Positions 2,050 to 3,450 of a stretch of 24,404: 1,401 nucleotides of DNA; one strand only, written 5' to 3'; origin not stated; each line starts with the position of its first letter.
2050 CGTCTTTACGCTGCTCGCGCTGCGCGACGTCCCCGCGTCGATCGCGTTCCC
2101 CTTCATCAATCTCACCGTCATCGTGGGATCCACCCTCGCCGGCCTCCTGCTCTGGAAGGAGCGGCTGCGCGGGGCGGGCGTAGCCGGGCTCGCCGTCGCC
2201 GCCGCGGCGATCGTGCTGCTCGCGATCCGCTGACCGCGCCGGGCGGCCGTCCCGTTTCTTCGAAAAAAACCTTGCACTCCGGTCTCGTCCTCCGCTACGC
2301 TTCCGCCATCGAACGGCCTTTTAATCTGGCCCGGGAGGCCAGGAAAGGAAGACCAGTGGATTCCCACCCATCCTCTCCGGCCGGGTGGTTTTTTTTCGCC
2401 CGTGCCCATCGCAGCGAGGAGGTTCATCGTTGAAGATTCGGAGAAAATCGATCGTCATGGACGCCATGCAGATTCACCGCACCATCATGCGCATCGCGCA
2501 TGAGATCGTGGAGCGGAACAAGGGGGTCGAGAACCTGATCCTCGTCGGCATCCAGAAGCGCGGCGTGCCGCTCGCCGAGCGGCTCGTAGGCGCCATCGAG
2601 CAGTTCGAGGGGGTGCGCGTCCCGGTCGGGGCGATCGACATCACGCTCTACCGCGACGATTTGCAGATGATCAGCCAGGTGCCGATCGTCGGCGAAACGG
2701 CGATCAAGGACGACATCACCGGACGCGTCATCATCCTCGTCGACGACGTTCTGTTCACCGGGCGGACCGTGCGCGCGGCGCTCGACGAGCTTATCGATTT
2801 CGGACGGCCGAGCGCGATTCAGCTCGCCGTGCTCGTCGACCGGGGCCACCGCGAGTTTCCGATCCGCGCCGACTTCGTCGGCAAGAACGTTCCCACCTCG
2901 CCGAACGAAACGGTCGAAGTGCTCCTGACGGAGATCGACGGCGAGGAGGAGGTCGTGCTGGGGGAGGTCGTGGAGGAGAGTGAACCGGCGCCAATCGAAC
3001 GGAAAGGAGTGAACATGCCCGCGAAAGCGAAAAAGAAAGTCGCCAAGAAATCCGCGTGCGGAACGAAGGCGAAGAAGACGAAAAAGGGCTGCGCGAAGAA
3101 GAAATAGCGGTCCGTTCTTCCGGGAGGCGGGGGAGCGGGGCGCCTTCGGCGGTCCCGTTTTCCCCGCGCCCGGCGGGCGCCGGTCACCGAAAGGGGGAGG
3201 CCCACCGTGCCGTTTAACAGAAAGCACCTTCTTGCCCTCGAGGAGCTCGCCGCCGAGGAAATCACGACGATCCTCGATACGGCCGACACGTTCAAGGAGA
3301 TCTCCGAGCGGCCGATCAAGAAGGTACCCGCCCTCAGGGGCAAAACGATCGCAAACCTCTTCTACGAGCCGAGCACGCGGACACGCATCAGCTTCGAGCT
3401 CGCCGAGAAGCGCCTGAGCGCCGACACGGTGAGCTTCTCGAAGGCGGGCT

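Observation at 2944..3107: PyrR carries a histone-like basic tail that has its own in-frame ribosome-binding site and ATG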

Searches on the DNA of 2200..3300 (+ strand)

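Call 8: search_rna_families(source=window, start=2200, end=3300, threshold=evalue, max_evalue=10, show_alignments=3)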
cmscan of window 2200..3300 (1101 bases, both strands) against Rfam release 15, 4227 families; matches with E-value up to 10: 9.
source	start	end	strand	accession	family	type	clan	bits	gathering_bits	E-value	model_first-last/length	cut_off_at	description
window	2313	2397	+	RF00515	PyrR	Cis-reg;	-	30.2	54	0.063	1-115/115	no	PyrR binding site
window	2798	2873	-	RF03178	mir-4515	Gene; miRNA;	-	23.7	99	0.2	1-81/81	no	mir-4515 microRNA precursor family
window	2561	2612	+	RF03006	M23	Gene; sRNA;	-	17.7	41.2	2.2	1-53/53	no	M23 RNA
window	2897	2992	+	RF00312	snoZ206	Gene; snRNA; snoRNA; CD-box;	-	17.4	50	3.2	1-129/129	no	Small nucleolar RNA Z206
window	2281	2395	+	RF02278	Betaproteobacteria_toxic_sRNA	Gene; sRNA;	-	16.3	50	2.3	1-64/64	no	Betaproteobacteria toxic small RNA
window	2906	2999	-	RF02344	ar14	Gene; sRNA;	-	16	58.8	2.2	1-123/123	no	Alphaproteobacterial ar14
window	2687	2738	-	RF01274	sR45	Gene; snRNA; snoRNA; CD-box;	-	15.4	40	2.3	1-55/55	no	Small nucleolar RNA sR45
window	2737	2886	-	RF02735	Sernc350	Gene; antisense;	-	15.2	50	0.3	44-311/513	no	Saccharopolyspora sRNA 350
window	2387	2439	+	RF01977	HOTAIRM1_3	Gene; lncRNA;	-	14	37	1.4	1-59/59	no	HOX antisense intergenic RNA myeloid 1 conserved region 3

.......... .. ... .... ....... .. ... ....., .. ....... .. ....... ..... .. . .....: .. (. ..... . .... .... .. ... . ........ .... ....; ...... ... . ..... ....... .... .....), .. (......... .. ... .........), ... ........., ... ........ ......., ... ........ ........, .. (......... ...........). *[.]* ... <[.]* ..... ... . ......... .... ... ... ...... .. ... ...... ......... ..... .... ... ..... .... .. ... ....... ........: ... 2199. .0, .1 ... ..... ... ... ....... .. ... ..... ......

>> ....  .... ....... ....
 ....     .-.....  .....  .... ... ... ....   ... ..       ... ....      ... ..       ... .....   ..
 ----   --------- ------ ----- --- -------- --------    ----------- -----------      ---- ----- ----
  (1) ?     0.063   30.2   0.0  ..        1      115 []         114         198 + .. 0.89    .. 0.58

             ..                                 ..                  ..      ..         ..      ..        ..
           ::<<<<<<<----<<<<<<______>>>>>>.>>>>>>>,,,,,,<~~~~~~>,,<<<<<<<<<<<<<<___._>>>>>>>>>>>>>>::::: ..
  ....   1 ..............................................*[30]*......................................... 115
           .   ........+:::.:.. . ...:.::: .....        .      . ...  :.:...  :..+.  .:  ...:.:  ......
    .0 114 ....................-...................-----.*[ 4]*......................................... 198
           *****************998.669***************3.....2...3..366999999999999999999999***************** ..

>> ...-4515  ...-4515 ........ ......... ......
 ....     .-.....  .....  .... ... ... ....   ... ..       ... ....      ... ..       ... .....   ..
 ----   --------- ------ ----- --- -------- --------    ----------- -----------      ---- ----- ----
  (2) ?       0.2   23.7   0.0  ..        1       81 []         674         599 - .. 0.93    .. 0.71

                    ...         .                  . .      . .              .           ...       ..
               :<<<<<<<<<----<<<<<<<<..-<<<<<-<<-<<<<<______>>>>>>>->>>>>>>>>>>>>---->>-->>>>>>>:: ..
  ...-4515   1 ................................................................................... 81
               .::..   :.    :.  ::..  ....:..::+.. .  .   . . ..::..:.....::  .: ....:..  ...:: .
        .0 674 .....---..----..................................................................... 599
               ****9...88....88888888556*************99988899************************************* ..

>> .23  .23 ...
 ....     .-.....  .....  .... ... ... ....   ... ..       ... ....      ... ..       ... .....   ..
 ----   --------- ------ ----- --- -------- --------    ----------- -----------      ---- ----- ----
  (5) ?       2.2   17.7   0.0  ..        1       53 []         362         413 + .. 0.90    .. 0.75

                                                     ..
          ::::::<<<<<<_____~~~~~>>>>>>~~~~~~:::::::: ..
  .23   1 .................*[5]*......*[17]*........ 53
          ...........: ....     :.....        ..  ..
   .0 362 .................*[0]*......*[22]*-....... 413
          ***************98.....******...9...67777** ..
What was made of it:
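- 2313..2397 (+): pyr leader: PyrR binding-loop hairpin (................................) followed by an intrinsic terminator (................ plus U8). Rfam RF00515 scores 30.2 bits, below the gathering score of 54 (call 8).
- Tried and rejected: The PyrR leader appears only below threshold (call 8).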

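Call 49: search_rna_families(sources=[L001, L004, L009, L012, L016, L018, L019, L020, L021, L025], threshold=evalue, max_evalue=0.5)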
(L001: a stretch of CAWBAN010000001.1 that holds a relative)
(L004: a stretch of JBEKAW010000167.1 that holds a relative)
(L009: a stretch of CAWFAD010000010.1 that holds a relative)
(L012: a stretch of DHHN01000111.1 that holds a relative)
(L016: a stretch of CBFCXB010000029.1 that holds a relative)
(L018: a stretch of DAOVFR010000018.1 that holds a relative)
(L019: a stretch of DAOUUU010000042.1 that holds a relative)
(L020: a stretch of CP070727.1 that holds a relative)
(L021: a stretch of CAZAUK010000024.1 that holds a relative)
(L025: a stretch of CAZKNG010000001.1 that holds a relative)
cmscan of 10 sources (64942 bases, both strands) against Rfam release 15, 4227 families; matches with E-value up to 0.5: 5.
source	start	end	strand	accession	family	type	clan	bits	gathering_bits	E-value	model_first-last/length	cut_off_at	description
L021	2820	2907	+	RF00515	PyrR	Cis-reg;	-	41.1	54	0.033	1-115/115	no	PyrR binding site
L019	2880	2969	+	RF00515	PyrR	Cis-reg;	-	38.5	54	0.1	1-115/115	no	PyrR binding site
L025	2835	2935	+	RF00515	PyrR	Cis-reg;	-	36.2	54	0.28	1-115/115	no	PyrR binding site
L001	6120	6282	-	RF02647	Cis52_sRNA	Gene; sRNA;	-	29.7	56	0.085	1-179/179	no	Ruegeria cis52 sRNA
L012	102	167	+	RF01668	P10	Gene; sRNA;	-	26.1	37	0.031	1-72/72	no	Pseudomonas sRNA P10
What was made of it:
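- On PyrR (bifunctional pyr operon regulator / UPRTase): RF00515 scores 30.2 bits, below the gathering score of 54 (call 8); relatives score 36-41 bits (call 49).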
